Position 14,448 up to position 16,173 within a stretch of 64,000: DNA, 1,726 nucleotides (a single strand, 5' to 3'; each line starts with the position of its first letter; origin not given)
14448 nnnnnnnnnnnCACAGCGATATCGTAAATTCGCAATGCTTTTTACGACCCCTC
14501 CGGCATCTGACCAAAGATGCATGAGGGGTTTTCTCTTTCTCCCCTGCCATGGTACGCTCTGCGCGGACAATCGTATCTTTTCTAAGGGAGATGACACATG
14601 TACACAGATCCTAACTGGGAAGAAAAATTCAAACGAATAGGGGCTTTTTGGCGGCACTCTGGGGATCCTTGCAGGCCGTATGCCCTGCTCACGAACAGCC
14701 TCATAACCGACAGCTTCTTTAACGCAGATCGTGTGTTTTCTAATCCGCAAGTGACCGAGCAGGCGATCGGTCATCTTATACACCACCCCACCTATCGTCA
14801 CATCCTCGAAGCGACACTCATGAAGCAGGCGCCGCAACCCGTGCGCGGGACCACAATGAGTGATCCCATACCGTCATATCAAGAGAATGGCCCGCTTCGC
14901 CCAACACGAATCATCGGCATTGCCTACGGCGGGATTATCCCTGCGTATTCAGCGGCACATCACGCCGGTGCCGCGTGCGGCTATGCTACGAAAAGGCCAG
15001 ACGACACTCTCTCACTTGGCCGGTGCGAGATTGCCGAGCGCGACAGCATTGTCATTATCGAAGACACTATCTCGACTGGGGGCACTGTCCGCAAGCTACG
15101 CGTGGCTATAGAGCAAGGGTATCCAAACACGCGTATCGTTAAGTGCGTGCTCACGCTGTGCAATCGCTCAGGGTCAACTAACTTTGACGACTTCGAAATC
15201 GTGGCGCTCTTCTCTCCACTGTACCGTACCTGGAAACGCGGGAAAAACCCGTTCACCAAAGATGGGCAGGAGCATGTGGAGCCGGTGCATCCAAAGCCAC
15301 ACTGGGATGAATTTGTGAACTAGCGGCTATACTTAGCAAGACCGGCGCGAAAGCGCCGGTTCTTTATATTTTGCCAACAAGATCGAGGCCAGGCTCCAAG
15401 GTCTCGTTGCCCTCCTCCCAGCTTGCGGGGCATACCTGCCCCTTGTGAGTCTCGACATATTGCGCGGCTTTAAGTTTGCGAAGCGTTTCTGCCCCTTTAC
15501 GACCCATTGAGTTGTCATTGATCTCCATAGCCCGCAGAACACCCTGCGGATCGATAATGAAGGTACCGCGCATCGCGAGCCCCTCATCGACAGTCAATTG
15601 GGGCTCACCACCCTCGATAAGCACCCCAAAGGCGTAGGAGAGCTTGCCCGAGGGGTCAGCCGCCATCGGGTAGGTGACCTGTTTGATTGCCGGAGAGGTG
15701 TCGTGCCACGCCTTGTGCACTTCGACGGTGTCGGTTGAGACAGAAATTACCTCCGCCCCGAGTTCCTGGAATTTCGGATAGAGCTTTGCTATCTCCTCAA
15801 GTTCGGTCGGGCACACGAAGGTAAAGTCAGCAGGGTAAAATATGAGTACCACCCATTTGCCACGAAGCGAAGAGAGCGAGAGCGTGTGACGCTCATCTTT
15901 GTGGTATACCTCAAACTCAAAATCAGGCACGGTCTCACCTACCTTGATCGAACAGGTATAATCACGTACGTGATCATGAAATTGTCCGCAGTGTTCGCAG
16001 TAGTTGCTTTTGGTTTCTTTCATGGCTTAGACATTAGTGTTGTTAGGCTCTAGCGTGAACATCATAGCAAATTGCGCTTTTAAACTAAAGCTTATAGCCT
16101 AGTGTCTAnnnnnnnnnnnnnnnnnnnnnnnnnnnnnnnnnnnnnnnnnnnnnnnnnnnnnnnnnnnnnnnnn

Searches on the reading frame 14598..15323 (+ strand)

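Call 48: search_protein_families(library=pfam, proteins=[window:14598-15323:+], max_evalue=0.0001)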
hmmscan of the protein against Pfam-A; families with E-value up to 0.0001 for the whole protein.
window:14598-15323:+ (241 aa): 1 family
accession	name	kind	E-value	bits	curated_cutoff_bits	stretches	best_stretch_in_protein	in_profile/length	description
PF00156.33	Pribosyltran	-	1.9e-06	27.8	26.3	1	100-217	28-151/158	Phosphoribosyl transferase domain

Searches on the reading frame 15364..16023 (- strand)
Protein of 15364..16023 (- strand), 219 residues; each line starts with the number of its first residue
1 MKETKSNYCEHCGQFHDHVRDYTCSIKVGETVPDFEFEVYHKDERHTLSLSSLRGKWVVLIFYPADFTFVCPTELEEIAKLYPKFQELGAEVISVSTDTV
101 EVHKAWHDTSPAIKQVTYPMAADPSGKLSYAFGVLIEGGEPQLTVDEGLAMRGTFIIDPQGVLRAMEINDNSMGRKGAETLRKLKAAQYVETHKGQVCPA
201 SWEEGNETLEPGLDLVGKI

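Call 49: search_protein_families(library=pfam, proteins=[window:15364-16023:-], max_evalue=0.0001)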
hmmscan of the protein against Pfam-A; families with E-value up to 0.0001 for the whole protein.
window:15364-16023:- (219 aa): 2 families
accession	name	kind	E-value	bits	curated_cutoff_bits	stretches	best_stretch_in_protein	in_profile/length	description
PF00578.27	AhpC-TSA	-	7e-39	133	26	1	28-165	1-123/124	AhpC/TSA family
PF08534.16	Redoxin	-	3.4e-21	76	26.6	1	27-179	1-145/148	Redoxin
